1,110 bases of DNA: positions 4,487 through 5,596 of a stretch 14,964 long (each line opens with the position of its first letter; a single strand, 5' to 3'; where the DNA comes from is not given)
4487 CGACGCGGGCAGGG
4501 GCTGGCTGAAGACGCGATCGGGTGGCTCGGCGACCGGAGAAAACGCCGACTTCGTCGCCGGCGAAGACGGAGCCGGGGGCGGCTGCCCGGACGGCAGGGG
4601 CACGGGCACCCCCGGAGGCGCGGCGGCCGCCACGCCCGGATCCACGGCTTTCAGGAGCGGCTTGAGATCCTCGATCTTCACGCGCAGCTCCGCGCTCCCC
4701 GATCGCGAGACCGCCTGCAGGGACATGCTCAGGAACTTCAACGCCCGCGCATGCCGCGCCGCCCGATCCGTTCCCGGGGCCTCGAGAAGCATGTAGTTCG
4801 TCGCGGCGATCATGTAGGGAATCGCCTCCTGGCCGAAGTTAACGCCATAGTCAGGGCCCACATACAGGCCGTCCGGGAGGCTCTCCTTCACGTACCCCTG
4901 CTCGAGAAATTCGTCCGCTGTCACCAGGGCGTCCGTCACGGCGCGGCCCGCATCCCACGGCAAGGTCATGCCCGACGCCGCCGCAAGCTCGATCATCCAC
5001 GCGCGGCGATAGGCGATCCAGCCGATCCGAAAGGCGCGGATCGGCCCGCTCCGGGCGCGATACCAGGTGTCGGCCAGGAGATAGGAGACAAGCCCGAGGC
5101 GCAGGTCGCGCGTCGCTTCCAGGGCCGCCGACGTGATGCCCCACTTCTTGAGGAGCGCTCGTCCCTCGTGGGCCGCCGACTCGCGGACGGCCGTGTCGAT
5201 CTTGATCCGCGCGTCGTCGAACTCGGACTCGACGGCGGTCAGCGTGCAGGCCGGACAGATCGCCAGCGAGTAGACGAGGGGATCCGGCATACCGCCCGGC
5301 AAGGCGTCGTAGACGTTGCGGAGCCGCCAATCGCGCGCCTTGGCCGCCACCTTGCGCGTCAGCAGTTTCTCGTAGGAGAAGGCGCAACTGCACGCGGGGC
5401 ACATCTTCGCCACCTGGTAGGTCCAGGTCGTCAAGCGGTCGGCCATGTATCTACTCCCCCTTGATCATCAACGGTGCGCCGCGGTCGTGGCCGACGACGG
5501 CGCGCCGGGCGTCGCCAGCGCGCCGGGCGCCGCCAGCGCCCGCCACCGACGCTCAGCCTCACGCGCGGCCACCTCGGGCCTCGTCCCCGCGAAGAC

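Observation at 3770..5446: Unusual domain fusion: DUF2225 zinc-ribbon/TPR-like domain joined to a bona fide cyclic-nucleotide-binding domain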

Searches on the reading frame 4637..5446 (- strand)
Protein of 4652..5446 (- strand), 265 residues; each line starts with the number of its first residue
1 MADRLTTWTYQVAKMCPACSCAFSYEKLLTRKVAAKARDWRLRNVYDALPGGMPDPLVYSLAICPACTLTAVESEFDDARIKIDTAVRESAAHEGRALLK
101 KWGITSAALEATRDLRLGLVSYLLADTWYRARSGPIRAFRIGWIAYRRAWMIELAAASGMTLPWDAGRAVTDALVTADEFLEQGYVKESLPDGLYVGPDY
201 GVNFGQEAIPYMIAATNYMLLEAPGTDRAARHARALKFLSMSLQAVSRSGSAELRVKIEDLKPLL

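Call 18: find_homologous_proteins(query=A2, max_evalue=0.001)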
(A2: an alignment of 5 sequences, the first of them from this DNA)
Query A2 (5 sequences) (265 aa, profile of the alignment): 3 proteins with E <= 0.001 among 8000 candidates.
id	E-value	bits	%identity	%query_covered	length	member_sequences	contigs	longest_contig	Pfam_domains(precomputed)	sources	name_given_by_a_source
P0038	2.8e-81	291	43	97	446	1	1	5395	PF09986.16,PF00027.36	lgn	-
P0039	2.6e-14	71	28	80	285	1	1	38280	PF09986.16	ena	-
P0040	1.2e-13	69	25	87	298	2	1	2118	PF09986.16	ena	-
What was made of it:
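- Tried and rejected: The word-indexed search with the N-domain profile added one (call 18).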

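Call 27: search_protein_representatives(alignment_id=A2)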
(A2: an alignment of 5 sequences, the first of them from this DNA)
Query: 5 sequences, 268 profile positions. Proteins with E-value up to 0.001 (for the whole library): 275; up to 1e-10: 43; up to 1e-30: 7. The best 150 are listed.
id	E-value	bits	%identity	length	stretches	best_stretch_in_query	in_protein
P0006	7.6e-130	448.4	-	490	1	1-268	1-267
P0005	1.5e-129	447.4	-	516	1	3-268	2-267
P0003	2.5e-124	430.3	-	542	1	1-268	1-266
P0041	2.4e-94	332.0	-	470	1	4-267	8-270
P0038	8.8e-82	290.8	-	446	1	6-268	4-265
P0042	5.4e-62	225.9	-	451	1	6-261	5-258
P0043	2.7e-40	154.7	-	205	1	1-192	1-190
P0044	9.9e-22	93.9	-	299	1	7-246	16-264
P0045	7.5e-21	91.0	-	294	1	7-222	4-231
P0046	9.0e-19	84.2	-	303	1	14-218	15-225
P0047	1.2e-18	83.8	-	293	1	6-217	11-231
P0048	1.5e-18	83.4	-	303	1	8-220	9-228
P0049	1.6e-16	76.9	-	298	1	14-242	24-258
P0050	2.4e-16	76.2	-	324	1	9-222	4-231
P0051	3.2e-16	75.8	-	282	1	4-226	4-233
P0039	8.4e-15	71.2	-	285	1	9-221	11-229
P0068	1.1e-12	64.2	-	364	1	10-152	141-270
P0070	3.6e-12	62.5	-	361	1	7-218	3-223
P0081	1.9e-10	56.9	-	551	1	10-202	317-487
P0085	3.2e-10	56.1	-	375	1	7-151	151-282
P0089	1.1e-09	54.3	-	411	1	9-151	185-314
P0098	9.9e-09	51.3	-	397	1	12-155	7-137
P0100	1.2e-08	51.0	-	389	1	7-152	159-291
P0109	3.8e-08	49.4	-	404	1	8-151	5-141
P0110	4.2e-08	49.2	-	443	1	10-151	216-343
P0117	6.3e-08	48.6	-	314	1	8-151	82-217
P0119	6.3e-08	48.6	-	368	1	9-224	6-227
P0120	6.6e-08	48.6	-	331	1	7-117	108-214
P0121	8.1e-08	48.3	-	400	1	7-151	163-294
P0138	1.4e-06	44.3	-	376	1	8-102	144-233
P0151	2.6e-06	43.3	-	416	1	3-151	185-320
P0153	3.2e-06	43.0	-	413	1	8-151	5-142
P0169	9.2e-06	41.5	-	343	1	10-152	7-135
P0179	1.6e-05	40.8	-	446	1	10-153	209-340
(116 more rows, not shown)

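Call 28: search_protein_families(library=pfam, proteins=[P0041, P0042, P0068, P0081, P0085, P0089, P0098, P0100, P0109, P0110], max_evalue=0.01)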
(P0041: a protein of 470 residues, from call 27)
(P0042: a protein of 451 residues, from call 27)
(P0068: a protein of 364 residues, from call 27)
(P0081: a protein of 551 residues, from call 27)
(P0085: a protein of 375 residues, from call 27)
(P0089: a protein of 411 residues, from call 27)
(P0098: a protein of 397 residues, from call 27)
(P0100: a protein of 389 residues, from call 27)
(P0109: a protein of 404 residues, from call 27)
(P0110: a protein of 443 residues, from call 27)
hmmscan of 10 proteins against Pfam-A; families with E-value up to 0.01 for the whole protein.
P0041 (470 aa): 2 families
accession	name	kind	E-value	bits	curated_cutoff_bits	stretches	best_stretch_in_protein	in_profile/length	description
PF00027.35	cNMP_binding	-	4e-22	78.4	27.5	1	323-407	4-89/89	Cyclic nucleotide-binding domain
PF09986.15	DUF2225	-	1.4e-21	77.7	21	1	18-269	6-212/214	Uncharacterized protein conserved in bacteria (DUF2225)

P0042 (451 aa): 2 families
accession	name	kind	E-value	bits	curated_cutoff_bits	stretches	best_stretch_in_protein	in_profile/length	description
PF00027.35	cNMP_binding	-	4.9e-19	68.5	27.5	1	305-394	3-89/89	Cyclic nucleotide-binding domain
PF09986.15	DUF2225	-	1.7e-12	48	21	1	14-127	7-109/214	Uncharacterized protein conserved in bacteria (DUF2225)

P0068 (364 aa): 5 families
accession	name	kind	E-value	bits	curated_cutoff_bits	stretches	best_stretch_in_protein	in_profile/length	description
PF09986.15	DUF2225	-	2.7e-48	164.9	21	1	140-353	1-212/214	Uncharacterized protein conserved in bacteria (DUF2225)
PF13424.12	TPR_12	-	3.9e-05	24.2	30.1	1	266-337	2-76/77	Tetratricopeptide repeat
PF07719.23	TPR_2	-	0.0013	19.1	27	0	310-335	5-30/34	Tetratricopeptide repeat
PF13181.12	TPR_8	-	0.003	18.1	25.7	0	309-337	4-32/34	Tetratricopeptide repeat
PF00027.35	cNMP_binding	-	0.0033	17.8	27.5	1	2-33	56-87/89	Cyclic nucleotide-binding domain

P0081 (551 aa): 5 families
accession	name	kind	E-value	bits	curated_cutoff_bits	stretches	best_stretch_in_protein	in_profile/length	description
PF09986.15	DUF2225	-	3.1e-49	168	21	1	319-528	4-210/214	Uncharacterized protein conserved in bacteria (DUF2225)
PF00072.30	Response_reg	-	6e-11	42.9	30.2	1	7-127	3-110/111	Response regulator receiver domain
PF00990.26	GGDEF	-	4.8e-09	36.6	23.8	1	215-296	69-152/161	Diguanylate cyclase, GGDEF domain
PF00515.34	TPR_1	-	0.0016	18.6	27.8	0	456-471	14-29/34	Tetratricopeptide repeat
PF13181.12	TPR_8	-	0.0093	16.5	25.7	0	484-506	2-24/34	Tetratricopeptide repeat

P0085 (375 aa): 6 families
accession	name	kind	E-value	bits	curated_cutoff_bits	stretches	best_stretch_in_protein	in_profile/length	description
PF09986.15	DUF2225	-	4.9e-56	190.2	21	1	153-367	1-213/214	Uncharacterized protein conserved in bacteria (DUF2225)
PF00027.35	cNMP_binding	-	3.2e-18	65.9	27.5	1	18-103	3-87/89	Cyclic nucleotide-binding domain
PF13181.12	TPR_8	-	4.6e-06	26.8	25.7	0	321-348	3-30/34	Tetratricopeptide repeat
PF13424.12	TPR_12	-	1.1e-05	25.9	30.1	1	243-304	14-76/77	Tetratricopeptide repeat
PF13374.12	TPR_10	-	0.00018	21.8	27.5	1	275-308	4-37/42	Tetratricopeptide repeat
PF07719.23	TPR_2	-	0.00026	21.3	27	0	321-344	3-26/34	Tetratricopeptide repeat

P0089 (411 aa): 2 families
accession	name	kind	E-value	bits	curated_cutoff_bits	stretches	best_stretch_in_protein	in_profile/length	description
PF09986.15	DUF2225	-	4.3e-51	174.1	21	1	185-398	1-212/214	Uncharacterized protein conserved in bacteria (DUF2225)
PF00027.35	cNMP_binding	-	4.6e-17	62.2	27.5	1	20-105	3-88/89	Cyclic nucleotide-binding domain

P0098 (397 aa): 3 families
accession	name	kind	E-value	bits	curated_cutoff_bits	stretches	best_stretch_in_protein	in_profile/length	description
PF09986.15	DUF2225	-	1.1e-53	182.6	21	1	4-217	1-213/214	Uncharacterized protein conserved in bacteria (DUF2225)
PF00027.35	cNMP_binding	-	2.1e-23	82.5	27.5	1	262-346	3-88/89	Cyclic nucleotide-binding domain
PF13424.12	TPR_12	-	0.0051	17.4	30.1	0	171-196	4-30/77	Tetratricopeptide repeat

P0100 (389 aa): 4 families
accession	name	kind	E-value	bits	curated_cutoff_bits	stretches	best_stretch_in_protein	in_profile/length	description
PF09986.15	DUF2225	-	1.3e-43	149.7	21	1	162-374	2-212/214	Uncharacterized protein conserved in bacteria (DUF2225)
PF00027.35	cNMP_binding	-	9.7e-06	25.9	27.5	1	31-95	19-86/89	Cyclic nucleotide-binding domain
PF07719.23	TPR_2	-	0.0039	17.7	27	0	329-356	3-30/34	Tetratricopeptide repeat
PF13176.12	TPR_7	-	0.0041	17.5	27.9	0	330-362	2-34/36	Tetratricopeptide repeat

P0109 (404 aa): 3 families
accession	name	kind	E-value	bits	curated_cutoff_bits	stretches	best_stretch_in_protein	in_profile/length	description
PF09986.15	DUF2225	-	4.7e-25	89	21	1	6-215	1-204/214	Uncharacterized protein conserved in bacteria (DUF2225)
PF00072.30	Response_reg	-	3.5e-12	46.9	30.2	1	290-401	1-110/111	Response regulator receiver domain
PF13181.12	TPR_8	-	0.0073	16.8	25.7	0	179-201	4-26/34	Tetratricopeptide repeat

P0110 (443 aa): 3 families
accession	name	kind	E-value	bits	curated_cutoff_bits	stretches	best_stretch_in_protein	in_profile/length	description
PF09986.15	DUF2225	-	1.1e-36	127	21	1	216-425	2-210/214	Uncharacterized protein conserved in bacteria (DUF2225)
PF00027.35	cNMP_binding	-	3.3e-12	46.6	27.5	1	21-100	2-81/89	Cyclic nucleotide-binding domain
PF12760.12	Zn_ribbon_IS1595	-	0.0078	16.6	25.4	0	212-238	11-36/46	Transposase zinc-ribbon domain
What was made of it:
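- On DUF2225 (PF09986): Clade members score up to 77.7 bits over positions 6-212 (call 28).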

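Call 40: predict_structure(alignment_id=A5)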
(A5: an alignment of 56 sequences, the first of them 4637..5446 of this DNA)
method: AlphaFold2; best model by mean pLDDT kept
length: 270 residues; sequences in the alignment: 56
mean_pLDDT: 94.3   pTM: 0.92
mean pLDDT of the five models: 94.3, 93.8, 93.7, 93.5, 93.4
residues with pLDDT >= 90: 238; 70-90: 29; 50-70: 3; < 50: 0
segments of 3 or more residues with pLDDT < 50: none
pLDDT, mean of each block of 10 residues (from residue 1): 84 96 93 89 87 88 97 94 92 97 95 96 97 94 98 97 97 98 98 90 95 98 96 98 97 97 90
secondary structure, 60 per line:
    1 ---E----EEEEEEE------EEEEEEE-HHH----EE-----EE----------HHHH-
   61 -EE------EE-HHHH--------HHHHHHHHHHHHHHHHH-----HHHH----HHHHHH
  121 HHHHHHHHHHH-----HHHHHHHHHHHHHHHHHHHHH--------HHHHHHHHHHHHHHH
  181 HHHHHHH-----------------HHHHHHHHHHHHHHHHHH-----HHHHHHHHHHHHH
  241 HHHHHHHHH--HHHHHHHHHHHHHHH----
elements in order: E9-15 E22-28 H56-59 H73-76 H85-101 H107-110 H115-131 H137-157 H166-187 H205-222 H228-249 H252-266
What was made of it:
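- On DUF2225 (PF09986): They lie on or beside two beta-hairpins in the AF2 model (call 40). Seven long helices at aa 85-266 (call 40).
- AF2 of aa 1-270 gives pLDDT 94.3 and pTM 0.92, with two beta-hairpins carrying the CxxC pairs followed by helical repeats (call 40).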

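Call 52: find_encoding_contigs(protein=P0041, flank=10000, max_places=2)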
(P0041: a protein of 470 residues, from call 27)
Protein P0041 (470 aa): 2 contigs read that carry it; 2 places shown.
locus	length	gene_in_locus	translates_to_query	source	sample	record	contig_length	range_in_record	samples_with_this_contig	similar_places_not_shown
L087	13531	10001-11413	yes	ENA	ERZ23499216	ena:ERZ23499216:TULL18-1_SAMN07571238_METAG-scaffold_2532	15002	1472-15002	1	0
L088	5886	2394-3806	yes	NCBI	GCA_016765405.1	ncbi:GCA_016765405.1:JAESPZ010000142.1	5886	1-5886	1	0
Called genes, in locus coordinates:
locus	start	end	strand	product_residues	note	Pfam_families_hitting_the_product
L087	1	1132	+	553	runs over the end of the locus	PF00512:HisKA, PF02518:HATPase_c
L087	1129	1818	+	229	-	PF00072:Response_reg, PF00486:Trans_reg_C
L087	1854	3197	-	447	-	PF00206:Lyase_1, PF14698:ASL_C2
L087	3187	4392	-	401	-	PF00764:Arginosuc_synth, PF20979:Arginosuc_syn_C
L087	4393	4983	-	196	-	PF00475:IGPD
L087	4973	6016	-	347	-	PF00155:Aminotran_1_2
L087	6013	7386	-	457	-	PF00815:Histidinol_dh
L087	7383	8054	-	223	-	PF01634:HisG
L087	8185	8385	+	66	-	-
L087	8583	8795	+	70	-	-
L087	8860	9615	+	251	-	PF00106:adh_short, PF08659:KR, PF13561:adh_short_C2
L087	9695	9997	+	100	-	PF01329:Pterin_4a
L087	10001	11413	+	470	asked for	PF09986:DUF2225, PF00027:cNMP_binding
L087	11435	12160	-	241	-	PF01596:Methyltransf_3, PF13578:Methyltransf_24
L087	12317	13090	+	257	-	PF05711:TylF, PF13578:Methyltransf_24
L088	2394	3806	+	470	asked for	PF09986:DUF2225, PF00027:cNMP_binding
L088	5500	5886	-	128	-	PF00027:cNMP_binding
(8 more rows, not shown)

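Call 55: find_encoding_contigs(protein=P0039, flank=8000, max_places=2)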
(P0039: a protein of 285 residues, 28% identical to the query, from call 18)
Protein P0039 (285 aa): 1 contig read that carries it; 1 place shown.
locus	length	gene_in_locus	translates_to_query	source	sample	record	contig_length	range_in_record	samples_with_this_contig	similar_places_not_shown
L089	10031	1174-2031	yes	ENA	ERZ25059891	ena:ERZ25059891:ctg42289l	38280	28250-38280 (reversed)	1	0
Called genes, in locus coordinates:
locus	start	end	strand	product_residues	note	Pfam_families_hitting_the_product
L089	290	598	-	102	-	PF02405:MlaE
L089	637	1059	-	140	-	PF02405:MlaE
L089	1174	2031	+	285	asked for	PF09986:DUF2225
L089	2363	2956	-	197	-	PF02777:Sod_Fe_C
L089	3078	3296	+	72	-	-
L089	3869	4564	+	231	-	PF01791:DeoC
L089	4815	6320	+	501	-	PF00351:Biopterin_H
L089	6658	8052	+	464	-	-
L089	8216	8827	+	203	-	PF00886:Ribosomal_S16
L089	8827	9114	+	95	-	PF13083:KH_KhpA-B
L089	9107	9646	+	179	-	PF01782:RimM (weak), PF24986:PRC_RimM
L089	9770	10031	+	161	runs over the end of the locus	-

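Call 56: find_encoding_contigs(protein=P0045, flank=8000, max_places=2)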
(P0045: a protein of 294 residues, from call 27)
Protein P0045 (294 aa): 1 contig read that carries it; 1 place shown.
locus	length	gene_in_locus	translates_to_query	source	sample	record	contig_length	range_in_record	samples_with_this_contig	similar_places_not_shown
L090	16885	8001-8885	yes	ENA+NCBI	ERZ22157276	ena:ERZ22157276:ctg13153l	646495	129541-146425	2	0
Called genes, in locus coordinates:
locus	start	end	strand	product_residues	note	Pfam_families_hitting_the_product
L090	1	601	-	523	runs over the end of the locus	PF13541:ChlI, PF01078:Mg_chelatase, PF07728:AAA_5, PF13245:AAA_19 (weak), PF00493:MCM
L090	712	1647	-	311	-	PF00535:Glycos_transf_2, PF10111:Glyco_tranf_2_2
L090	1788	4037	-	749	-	PF02092:tRNA_synt_2f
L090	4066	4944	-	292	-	PF02091:tRNA-synt_2e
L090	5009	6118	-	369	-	-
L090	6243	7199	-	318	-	PF03255:ACCA, PF01039:Carboxyl_trans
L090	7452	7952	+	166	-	PF01618:MotA_ExbB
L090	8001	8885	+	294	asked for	PF09986:DUF2225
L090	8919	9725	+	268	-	PF01416:PseudoU_synth_1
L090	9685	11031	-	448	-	PF08245:Mur_ligase_M (weak)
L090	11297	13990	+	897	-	PF02463:SMC_N, PF13175:AAA_15, PF13304:AAA_21, PF13476:AAA_23, PF02463:SMC_N, PF13304:AAA_21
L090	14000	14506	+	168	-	PF09835:DUF2062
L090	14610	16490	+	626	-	PF02163:Peptidase_M50, PF00595:PDZ (weak), PF13180:PDZ_2, PF17820:PDZ_6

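Call 57: find_encoding_contigs(protein=P0044, flank=8000, max_places=2)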
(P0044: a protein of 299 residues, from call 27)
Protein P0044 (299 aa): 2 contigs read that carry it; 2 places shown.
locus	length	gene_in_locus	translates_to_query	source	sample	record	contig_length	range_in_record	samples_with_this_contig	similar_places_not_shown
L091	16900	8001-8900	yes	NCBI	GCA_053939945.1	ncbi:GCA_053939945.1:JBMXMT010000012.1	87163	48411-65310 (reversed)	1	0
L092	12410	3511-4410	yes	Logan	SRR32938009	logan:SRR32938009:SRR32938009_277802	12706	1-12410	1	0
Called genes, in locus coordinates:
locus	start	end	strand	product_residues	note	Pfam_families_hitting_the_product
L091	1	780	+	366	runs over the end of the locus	PF14520:HHH_5 (faint), PF02481:DNA_processg_A, PF18306:LDcluster4 (faint), PF17782:WHD_DprA (weak)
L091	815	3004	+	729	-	PF01751:Toprim, PF01131:Topoisom_bac, PF06677:Auto_anti-p27 (faint), PF13408:Zn_ribbon_recom (faint), PF01396:Zn_ribbon_Top1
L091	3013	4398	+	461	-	-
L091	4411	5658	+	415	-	PF00929:RNase_T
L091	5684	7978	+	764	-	PF01368:DHH, PF02272:DHHA1, PF17768:RecJ_OB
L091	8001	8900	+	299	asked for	PF09986:DUF2225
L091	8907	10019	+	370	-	PF00005:ABC_tran, PF13304:AAA_21 (faint)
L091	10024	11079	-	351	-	PF02547:Queuosine_synth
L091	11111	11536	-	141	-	PF13581:HATPase_c_2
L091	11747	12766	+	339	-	PF01933:CofD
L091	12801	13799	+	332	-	PF01073:3Beta_HSD, PF01370:Epimerase, PF02719:Polysacc_synt_2, PF04321:RmlD_sub_bind, PF05368:NmrA, PF16363:GDP_Man_Dehyd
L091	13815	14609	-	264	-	PF04055:Radical_SAM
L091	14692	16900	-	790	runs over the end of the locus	-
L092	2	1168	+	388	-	?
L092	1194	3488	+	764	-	PF01368:DHH, PF02272:DHHA1, PF17768:RecJ_OB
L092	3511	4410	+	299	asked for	PF09986:DUF2225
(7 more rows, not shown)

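Call 58: predict_structure(alignment_id=A6)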
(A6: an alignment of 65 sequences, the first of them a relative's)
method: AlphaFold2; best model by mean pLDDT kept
length: 446 residues; sequences in the alignment: 65
mean_pLDDT: 89.2   pTM: 0.69
mean pLDDT of the five models: 89.2, 88.4, 87.8, 87.5, 87.0
residues with pLDDT >= 90: 299; 70-90: 107; 50-70: 27; < 50: 13
segments of 3 or more residues with pLDDT < 50: 274-281, 444-446
pLDDT, mean of each block of 10 residues (from residue 1): 80 95 90 93 88 95 96 84 92 97 95 98 95 96 98 96 95 98 94 90 97 97 87 95 92 94 92 48 74 86 97 96 96 90 94 89 95 96 89 86 84 79 65 67 49
secondary structure, 60 per line:
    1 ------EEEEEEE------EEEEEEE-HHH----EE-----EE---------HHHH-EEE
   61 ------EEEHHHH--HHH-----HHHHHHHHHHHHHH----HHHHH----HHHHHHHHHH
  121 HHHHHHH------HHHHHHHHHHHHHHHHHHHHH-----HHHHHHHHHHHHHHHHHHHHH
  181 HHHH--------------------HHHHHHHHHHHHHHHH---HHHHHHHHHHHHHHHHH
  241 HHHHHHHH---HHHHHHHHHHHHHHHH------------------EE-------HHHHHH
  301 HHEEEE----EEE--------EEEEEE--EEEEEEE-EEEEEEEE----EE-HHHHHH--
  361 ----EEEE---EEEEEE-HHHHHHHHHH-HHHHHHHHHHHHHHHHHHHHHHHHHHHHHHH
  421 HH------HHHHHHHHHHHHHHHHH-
elements in order: E7-13 E20-26 H53-56 E58-60 E67-69 H70-73 H84-97 H102-106 H111-127 H134-154 H160-184 H205-220 H224-248 H252-267 H295-302 E303-306 E311-313 E322-327 E330-336 E338-345 H353-358 E365-368 E372-377 H379-388 H390-422 H429-445
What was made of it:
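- On cNMP_binding (PF00027) / CNB fold: AF2 model of homologue P0038: strands at aa 303-377, helices at 295-302, 379-388 and 390-422, pLDDT mostly 86-97 (call 58).
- AF2 did not fix the relative position of the two domains in the short-linker homologue. pTM is 0.69, although both domains have high pLDDT, and the terminal helix has pLDDT about 65 (call 58).
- Tried and rejected: AF2 of the short-linker homologue P0038 gave pTM 0.69, which neither shows nor excludes a fixed interface (call 58).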

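Call 62: search_solved_structures(query=A5, max_evalue=10)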
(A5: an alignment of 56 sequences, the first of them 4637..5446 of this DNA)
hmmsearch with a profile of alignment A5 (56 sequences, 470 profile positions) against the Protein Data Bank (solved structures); distinct sequences matched with E-value up to 10: 259 (the best 60 are shown).
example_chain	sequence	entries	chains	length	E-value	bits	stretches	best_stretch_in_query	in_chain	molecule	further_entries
5dyk_A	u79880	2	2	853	2.3e-27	99.3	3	319-435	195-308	CGMP-dependent protein kinase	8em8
4rz7_A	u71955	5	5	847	2.7e-27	99.1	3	320-434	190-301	cGMP-dependent protein kinase, putative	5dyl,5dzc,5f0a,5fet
5ezr_A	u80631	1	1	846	2.7e-27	99.1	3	319-434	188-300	cGMP-dependent protein kinase, putative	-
9p74_A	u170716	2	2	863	3e-27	99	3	319-437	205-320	cGMP-dependent protein kinase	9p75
9ya0_MA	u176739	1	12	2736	8.4e-23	84.3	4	311-407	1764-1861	PCR12, TGME49_219070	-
5kbf_A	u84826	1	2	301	2.5e-22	82.7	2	273-407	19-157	CAMP-dependent protein kinase regulatory subunit, putative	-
6rsx_A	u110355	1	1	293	4.2e-19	72.1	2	320-413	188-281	Regulatory Subunit of Protein Kinase A (cAMP-dependent) from Euglena gracilis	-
4mx3_A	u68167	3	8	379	2e-18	69.9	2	320-427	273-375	cAMP-dependent protein kinase type I-alpha regulatory subunit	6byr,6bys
6no7_B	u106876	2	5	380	2e-18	69.9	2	320-427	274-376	cAMP-dependent protein kinase type I-alpha regulatory subunit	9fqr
1rgs_A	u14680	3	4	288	2.1e-18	69.8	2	320-427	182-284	CAMP DEPENDENT PROTEIN KINASE | cAMP-dependent protein kinase type I-alpha regulatory chain | cAMP-dependent protein kinase type I-alpha regulatory subunit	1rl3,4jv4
9edc_B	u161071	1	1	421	2.9e-18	69.3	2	320-427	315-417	cAMP-dependent protein kinase type I-alpha regulatory subunit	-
1ne4_A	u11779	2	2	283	3e-18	69.3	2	320-425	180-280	cAMP-dependent protein kinase type I-alpha regulatory chain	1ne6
2qcs_B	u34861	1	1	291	5.3e-18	68.4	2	320-427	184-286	cAMP-dependent protein kinase type I-alpha regulatory subunit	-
4x6r_B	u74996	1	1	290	5.8e-18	68.3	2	320-427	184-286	cAMP-dependent protein kinase type I-alpha regulatory subunit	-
9edd_B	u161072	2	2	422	7.1e-18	68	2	320-427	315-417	cAMP-dependent protein kinase type I-alpha regulatory subunit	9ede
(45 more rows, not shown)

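Call 64: search_solved_structures(query=A2, max_evalue=10)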
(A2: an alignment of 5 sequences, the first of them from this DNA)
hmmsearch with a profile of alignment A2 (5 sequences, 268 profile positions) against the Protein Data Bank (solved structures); distinct sequences matched with E-value up to 10: 2.
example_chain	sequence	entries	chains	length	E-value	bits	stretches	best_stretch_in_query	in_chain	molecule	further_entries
2elo_A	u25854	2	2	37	1.7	11.1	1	14-35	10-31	Zinc finger protein 406 | Zinc finger protein ZFAT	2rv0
5aas_A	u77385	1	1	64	3.3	10.1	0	8-23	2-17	TAX1-BINDING PROTEIN 1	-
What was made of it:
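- Tried and rejected: A profile of the N-domain against PDB sequences gave nothing better than E 1.7 (call 64).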
